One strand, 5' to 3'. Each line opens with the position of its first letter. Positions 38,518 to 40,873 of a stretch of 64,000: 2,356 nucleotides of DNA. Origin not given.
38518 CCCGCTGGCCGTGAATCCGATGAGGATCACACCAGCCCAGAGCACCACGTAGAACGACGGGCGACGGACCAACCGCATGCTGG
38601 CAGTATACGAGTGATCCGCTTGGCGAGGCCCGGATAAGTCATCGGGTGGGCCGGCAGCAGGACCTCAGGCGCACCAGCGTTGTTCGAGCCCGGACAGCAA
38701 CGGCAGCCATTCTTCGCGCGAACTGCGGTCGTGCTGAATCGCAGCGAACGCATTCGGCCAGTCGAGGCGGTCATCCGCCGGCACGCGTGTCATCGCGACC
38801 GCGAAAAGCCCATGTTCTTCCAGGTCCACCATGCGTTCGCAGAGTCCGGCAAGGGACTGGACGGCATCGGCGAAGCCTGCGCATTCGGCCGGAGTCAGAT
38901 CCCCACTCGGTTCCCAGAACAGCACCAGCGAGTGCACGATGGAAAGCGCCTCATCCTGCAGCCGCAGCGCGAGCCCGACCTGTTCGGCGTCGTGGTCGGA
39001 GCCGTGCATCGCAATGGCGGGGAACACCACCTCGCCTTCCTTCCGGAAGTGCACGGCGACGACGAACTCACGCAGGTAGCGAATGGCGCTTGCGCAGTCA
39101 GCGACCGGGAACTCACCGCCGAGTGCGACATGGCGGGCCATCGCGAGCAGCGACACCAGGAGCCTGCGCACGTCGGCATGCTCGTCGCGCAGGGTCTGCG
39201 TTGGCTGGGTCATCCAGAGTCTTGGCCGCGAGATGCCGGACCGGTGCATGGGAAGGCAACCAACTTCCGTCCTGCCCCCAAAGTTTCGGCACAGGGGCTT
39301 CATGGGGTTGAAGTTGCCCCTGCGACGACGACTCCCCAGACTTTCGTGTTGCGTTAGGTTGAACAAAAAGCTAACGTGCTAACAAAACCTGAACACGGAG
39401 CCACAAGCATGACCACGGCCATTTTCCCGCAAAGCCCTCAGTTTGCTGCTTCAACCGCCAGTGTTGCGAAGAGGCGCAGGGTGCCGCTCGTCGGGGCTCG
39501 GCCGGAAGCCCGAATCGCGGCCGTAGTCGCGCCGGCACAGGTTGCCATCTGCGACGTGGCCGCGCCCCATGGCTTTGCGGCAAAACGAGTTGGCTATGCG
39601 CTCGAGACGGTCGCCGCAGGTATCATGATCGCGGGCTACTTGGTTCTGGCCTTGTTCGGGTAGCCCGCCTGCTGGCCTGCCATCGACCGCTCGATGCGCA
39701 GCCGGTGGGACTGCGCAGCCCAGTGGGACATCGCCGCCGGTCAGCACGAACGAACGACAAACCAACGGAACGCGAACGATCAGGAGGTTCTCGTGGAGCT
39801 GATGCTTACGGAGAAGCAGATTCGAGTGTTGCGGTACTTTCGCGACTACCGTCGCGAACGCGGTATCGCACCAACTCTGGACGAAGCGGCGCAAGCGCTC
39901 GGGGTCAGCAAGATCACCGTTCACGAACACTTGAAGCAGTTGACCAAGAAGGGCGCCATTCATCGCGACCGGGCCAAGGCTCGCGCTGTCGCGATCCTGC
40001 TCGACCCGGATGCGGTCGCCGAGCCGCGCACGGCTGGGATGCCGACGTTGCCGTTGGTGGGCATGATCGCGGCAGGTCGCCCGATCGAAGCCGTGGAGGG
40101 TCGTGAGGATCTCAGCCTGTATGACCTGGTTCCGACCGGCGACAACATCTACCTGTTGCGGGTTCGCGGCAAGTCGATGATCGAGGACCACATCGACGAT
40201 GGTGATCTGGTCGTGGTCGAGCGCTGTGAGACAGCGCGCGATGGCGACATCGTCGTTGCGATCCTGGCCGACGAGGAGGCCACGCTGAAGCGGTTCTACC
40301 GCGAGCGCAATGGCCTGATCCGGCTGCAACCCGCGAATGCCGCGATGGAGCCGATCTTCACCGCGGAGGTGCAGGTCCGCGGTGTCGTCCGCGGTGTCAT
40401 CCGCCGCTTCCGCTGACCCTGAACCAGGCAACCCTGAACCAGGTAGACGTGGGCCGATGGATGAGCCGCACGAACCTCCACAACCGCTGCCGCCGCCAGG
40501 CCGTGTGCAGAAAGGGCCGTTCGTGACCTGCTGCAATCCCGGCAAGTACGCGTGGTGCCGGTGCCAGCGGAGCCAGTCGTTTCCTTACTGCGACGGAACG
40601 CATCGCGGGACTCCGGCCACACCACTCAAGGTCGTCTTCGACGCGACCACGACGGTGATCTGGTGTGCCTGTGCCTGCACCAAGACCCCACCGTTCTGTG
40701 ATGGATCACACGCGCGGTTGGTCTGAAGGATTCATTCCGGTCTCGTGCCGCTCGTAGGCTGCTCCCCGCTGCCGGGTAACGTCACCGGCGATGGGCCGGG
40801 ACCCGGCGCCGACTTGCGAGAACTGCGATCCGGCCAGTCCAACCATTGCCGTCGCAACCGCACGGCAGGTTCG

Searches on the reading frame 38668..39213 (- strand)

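Call 5: search_protein_families(library=pfam, proteins=[window:38668-39213:-], max_evalue=0.01)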
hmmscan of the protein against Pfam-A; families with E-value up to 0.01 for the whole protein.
window:38668-39213:- (182 aa): 1 family
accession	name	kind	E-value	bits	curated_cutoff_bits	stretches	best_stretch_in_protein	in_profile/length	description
PF01814.28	Hemerythrin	-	3.3e-11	44.2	25.3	1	4-139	2-126/127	Hemerythrin HHE cation binding domain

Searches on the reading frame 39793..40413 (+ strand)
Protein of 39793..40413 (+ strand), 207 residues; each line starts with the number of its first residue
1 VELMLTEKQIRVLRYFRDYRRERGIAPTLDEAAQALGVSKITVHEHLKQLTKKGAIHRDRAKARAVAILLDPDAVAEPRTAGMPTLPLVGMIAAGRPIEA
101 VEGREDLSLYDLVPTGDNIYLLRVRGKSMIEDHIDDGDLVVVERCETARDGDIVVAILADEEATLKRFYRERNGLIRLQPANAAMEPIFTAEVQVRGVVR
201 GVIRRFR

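Call 5: search_protein_families(library=pfam, proteins=[window:39793-40413:+], max_evalue=0.01)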
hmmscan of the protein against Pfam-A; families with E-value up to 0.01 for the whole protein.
window:39793-40413:+ (207 aa): 12 families
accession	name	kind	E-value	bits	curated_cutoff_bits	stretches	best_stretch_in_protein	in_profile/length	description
PF00717.28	Peptidase_S24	-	6.7e-27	93.9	23.3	1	87-199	1-115/116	Peptidase S24-like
PF01726.22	LexA_DNA_bind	-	5.3e-14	52.2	23.7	1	5-65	4-65/65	LexA DNA binding domain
PF09339.16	HTH_IclR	-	9.3e-06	25.8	22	1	8-59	4-51/52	IclR helix-turn-helix domain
PF13545.12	HTH_Crp_2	-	7.6e-05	23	27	1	13-74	4-66/70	Crp-like helix-turn-helix domain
PF04967.18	HTH_10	-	0.00037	20.7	23.1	1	28-53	25-50/53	HTH DNA binding domain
PF12840.13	HTH_20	-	0.00048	20.5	27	1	10-57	7-49/51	Helix-turn-helix domain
PF13412.12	HTH_24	-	0.00051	20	21.9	1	30-56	21-47/48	Winged helix-turn-helix DNA-binding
PF00392.27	GntR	-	0.0015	18.6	27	1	27-61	25-59/64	Bacterial regulatory proteins, gntR family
PF08220.18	HTH_DeoR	-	0.0023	18.1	21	1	28-60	16-48/57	DeoR-like helix-turn-helix domain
PF21984.2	DnaD_N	-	0.0043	17.6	27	1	2-62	11-71/101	DnaD N-terminal domain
PF08279.18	HTH_11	-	0.0087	16.4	25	0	31-55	20-44/55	HTH domain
PF12802.13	MarR_2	-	0.0089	16.6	27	0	9-64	7-60/61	MarR family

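Call 14: find_related_loci(query=window:39793-40413:+, collection=genome_contigs, flank=1500)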
Query window:39793-40413:+ (207 aa) in genome_contigs; peptide patterns used: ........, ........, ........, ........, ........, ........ (x = any residue, [..] = any of these).
598 stretches matched a pattern (row limit reached: there are more); 110 encode a relative of the query (tblastn E <= 1e-3); the best 80 are kept; 80 distinct loci.
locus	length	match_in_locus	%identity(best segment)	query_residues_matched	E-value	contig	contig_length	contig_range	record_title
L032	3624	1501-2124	85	1-207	5e-111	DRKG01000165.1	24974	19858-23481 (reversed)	MAG TPA_asm: bacterium isolate HyVt-435 HyVt-435_k145_1354416, whole genome shotgun sequence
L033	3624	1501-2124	82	1-207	3e-111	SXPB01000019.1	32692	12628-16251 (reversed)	MAG: Planctomycetia bacterium isolate F1-120-MAGs241 F1-120__c45402, whole genome shotgun sequence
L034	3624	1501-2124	83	1-207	2e-109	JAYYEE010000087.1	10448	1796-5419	MAG: Planctomycetota bacterium isolate XS_MAG54 XS_MAG54_0087, whole genome shotgun sequence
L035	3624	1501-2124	81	1-207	1e-108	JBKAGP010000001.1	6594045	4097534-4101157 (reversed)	MAG: Planctomycetota bacterium isolate Ske_MAG13 Ske_MAG13_0001, whole genome shotgun sequence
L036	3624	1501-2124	81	1-207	6e-108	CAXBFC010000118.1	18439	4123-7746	MAG TPA_asm: uncultured bacterium isolate ERR2762127_binner23_Refined_22 genome assembly, contig: ERZ3421847.1403, whole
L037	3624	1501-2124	80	1-207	1e-107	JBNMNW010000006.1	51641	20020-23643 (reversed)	MAG: Planctomycetota bacterium isolate 3300053697_24 Ga0535652_0000691, whole genome shotgun sequence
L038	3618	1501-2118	80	1-207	1e-107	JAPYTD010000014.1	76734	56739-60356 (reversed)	MAG: Planctomycetota bacterium isolate PW6.concoct.127_sub PW6_412_length_76734_cov_10.282242, whole genome shotgun sequ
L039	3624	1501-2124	78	1-207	2e-106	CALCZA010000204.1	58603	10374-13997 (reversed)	MAG TPA_asm: uncultured bacterium isolate ERR2206771_bin.52_CONCOCT_v1.1_MAG genome assembly, contig: ERZ888641.261, who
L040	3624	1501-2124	78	1-207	9e-107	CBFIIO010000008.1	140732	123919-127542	MAG: Planctomycetota bacterium isolate Co_bin_869_indstr genome assembly, contig: Co_bin_869_indstr_c8, whole genome sho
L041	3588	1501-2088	84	1-195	3e-105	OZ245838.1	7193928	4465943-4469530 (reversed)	MAG: Planctomycetota bacterium isolate c745feeb-1740-47bf-bbe2-8d90712da449 genome assembly, chromosome: 1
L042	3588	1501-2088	83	1-195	2e-103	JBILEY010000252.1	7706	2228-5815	MAG: Planctomycetota bacterium isolate ME2016-07-29_3300044622_group7_bin193 Rohwer_bin1783_scaffold_13463_c1, whole gen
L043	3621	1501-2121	83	1-207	2e-103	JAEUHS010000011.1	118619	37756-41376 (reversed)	MAG: Planctomycetota bacterium isolate new MAG-23 k141_2911774, whole genome shotgun sequence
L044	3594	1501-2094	84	1-197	2e-102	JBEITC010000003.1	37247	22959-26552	MAG: Planctomycetota bacterium isolate Sample-108-S8-bin-105 Sample_108_S8-bin_105-k141_1116907, whole genome shotgun se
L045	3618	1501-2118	81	1-207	3e-102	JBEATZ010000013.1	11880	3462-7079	MAG: Planctomycetota bacterium isolate NASQAN2011_099_B_bin.3 scaffold_612391, whole genome shotgun sequence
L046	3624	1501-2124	83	1-207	3e-101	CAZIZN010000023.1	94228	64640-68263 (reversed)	MAG TPA_asm: uncultured candidatus Brocadiaceae bacterium isolate binchicken_co179_387 genome assembly, contig: NODE_973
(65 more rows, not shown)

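Call 74: search_protein_families(library=ncbifam, proteins=[window:39793-40413:+], max_evalue=0.00001)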
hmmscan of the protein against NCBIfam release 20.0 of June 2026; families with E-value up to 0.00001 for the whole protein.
window:39793-40413:+ (207 aa): 2 families
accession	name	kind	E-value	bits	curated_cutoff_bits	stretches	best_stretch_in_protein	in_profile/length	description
TIGR00498.1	lexA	equivalog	2.2e-49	167.8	110.95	1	5-206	4-202/203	transcriptional repressor LexA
NF007621.2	PRK10276.1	subfamily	5e-18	65.2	110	1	112-204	22-115/115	translesion error-prone DNA polymerase V autoproteolytic subunit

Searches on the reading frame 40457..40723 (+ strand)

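Call 5: search_protein_families(library=pfam, proteins=[window:40457-40723:+], max_evalue=0.01)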
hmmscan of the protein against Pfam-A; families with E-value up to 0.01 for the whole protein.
window:40457-40723:+ (89 aa): 1 family
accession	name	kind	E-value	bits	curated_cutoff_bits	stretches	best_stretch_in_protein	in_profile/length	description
PF09360.15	zf-CDGSH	-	5.8e-16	58.9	29.5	2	27-50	28-48/48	Iron-binding zinc finger CDGSH type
